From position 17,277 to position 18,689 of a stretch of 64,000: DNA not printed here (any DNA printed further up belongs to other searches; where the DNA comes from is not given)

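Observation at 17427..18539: eRF1-like (baeRF) protein with intact GGQ, coupled between the two methylmalonyl-CoA mutase subunits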

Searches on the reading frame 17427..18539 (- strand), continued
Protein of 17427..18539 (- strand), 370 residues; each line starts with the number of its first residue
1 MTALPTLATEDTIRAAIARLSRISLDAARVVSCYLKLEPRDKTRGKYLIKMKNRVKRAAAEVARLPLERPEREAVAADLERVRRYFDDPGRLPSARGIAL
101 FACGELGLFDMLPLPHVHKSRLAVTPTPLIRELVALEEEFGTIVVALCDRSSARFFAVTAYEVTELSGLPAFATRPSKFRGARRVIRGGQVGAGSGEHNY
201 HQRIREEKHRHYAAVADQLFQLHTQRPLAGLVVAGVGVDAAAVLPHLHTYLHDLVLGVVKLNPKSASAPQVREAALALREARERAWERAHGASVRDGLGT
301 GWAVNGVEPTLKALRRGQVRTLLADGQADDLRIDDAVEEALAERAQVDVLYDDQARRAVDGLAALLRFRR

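Call 40: search_solved_structures(query=A1, max_evalue=1, show_alignments=4)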
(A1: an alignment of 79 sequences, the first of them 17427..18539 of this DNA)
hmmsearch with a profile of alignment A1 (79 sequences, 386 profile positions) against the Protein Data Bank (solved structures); distinct sequences matched with E-value up to 1: 39.
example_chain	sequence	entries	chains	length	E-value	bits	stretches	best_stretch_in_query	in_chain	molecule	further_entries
8v9j_z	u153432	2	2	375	5.8e-32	114.2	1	9-384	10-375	Ribosome hibernation factor Balon (MSMEG_1130)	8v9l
4af1_A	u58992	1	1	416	1.5e-22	83.2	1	7-385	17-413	PEPTIDE CHAIN RELEASE FACTOR SUBUNIT 1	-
8v9k_z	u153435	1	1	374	2.8e-21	79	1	62-385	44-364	Ribosome hibernation factor Balon (Rv2629)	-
3agk_A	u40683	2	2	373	5e-14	55.1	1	8-385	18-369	Peptide chain release factor subunit 1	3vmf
3j15_A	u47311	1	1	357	1.1e-13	54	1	181-385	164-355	Protein pelota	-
8rd8_B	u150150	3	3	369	3e-13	52.6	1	10-367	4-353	Methyl-accepting chemotaxis protein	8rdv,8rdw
6xa1_j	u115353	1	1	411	7e-11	44.8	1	118-326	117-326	Eukaryotic peptide chain release factor subunit 1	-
3j5y_A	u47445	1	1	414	7.2e-11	44.8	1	118-326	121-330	Eukaryotic peptide chain release factor subunit 1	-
5a8l_Q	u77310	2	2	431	8.2e-11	44.6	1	118-326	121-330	EUKARYOTIC RELEASE FACTOR ERF1 | Eukaryotic peptide chain release factor subunit 1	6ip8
4d5n_A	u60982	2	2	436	8.5e-11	44.5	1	118-326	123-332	EUKARYOTIC PEPTIDE CHAIN RELEASE FACTOR SUBUNIT 1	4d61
1dt9_A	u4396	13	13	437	8.6e-11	44.5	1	118-326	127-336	PROTEIN (EUKARYOTIC PEPTIDE CHAIN RELEASE FACTOR SUBUNIT 1) | Eukaryotic peptide chain release factor subunit 1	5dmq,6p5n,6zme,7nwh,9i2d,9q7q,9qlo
3e1y_A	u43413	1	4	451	9.4e-11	44.4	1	118-326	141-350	Eukaryotic peptide chain release factor subunit 1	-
5lzt_ii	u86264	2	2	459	1e-10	44.3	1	118-326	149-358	eRF1 | Eukaryotic peptide chain release factor subunit 1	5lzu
3e20_C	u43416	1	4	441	3.4e-10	42.5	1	115-326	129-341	Eukaryotic peptide chain release factor subunit 1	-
3jag_ii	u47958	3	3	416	4.6e-10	42.1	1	118-326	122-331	eRF1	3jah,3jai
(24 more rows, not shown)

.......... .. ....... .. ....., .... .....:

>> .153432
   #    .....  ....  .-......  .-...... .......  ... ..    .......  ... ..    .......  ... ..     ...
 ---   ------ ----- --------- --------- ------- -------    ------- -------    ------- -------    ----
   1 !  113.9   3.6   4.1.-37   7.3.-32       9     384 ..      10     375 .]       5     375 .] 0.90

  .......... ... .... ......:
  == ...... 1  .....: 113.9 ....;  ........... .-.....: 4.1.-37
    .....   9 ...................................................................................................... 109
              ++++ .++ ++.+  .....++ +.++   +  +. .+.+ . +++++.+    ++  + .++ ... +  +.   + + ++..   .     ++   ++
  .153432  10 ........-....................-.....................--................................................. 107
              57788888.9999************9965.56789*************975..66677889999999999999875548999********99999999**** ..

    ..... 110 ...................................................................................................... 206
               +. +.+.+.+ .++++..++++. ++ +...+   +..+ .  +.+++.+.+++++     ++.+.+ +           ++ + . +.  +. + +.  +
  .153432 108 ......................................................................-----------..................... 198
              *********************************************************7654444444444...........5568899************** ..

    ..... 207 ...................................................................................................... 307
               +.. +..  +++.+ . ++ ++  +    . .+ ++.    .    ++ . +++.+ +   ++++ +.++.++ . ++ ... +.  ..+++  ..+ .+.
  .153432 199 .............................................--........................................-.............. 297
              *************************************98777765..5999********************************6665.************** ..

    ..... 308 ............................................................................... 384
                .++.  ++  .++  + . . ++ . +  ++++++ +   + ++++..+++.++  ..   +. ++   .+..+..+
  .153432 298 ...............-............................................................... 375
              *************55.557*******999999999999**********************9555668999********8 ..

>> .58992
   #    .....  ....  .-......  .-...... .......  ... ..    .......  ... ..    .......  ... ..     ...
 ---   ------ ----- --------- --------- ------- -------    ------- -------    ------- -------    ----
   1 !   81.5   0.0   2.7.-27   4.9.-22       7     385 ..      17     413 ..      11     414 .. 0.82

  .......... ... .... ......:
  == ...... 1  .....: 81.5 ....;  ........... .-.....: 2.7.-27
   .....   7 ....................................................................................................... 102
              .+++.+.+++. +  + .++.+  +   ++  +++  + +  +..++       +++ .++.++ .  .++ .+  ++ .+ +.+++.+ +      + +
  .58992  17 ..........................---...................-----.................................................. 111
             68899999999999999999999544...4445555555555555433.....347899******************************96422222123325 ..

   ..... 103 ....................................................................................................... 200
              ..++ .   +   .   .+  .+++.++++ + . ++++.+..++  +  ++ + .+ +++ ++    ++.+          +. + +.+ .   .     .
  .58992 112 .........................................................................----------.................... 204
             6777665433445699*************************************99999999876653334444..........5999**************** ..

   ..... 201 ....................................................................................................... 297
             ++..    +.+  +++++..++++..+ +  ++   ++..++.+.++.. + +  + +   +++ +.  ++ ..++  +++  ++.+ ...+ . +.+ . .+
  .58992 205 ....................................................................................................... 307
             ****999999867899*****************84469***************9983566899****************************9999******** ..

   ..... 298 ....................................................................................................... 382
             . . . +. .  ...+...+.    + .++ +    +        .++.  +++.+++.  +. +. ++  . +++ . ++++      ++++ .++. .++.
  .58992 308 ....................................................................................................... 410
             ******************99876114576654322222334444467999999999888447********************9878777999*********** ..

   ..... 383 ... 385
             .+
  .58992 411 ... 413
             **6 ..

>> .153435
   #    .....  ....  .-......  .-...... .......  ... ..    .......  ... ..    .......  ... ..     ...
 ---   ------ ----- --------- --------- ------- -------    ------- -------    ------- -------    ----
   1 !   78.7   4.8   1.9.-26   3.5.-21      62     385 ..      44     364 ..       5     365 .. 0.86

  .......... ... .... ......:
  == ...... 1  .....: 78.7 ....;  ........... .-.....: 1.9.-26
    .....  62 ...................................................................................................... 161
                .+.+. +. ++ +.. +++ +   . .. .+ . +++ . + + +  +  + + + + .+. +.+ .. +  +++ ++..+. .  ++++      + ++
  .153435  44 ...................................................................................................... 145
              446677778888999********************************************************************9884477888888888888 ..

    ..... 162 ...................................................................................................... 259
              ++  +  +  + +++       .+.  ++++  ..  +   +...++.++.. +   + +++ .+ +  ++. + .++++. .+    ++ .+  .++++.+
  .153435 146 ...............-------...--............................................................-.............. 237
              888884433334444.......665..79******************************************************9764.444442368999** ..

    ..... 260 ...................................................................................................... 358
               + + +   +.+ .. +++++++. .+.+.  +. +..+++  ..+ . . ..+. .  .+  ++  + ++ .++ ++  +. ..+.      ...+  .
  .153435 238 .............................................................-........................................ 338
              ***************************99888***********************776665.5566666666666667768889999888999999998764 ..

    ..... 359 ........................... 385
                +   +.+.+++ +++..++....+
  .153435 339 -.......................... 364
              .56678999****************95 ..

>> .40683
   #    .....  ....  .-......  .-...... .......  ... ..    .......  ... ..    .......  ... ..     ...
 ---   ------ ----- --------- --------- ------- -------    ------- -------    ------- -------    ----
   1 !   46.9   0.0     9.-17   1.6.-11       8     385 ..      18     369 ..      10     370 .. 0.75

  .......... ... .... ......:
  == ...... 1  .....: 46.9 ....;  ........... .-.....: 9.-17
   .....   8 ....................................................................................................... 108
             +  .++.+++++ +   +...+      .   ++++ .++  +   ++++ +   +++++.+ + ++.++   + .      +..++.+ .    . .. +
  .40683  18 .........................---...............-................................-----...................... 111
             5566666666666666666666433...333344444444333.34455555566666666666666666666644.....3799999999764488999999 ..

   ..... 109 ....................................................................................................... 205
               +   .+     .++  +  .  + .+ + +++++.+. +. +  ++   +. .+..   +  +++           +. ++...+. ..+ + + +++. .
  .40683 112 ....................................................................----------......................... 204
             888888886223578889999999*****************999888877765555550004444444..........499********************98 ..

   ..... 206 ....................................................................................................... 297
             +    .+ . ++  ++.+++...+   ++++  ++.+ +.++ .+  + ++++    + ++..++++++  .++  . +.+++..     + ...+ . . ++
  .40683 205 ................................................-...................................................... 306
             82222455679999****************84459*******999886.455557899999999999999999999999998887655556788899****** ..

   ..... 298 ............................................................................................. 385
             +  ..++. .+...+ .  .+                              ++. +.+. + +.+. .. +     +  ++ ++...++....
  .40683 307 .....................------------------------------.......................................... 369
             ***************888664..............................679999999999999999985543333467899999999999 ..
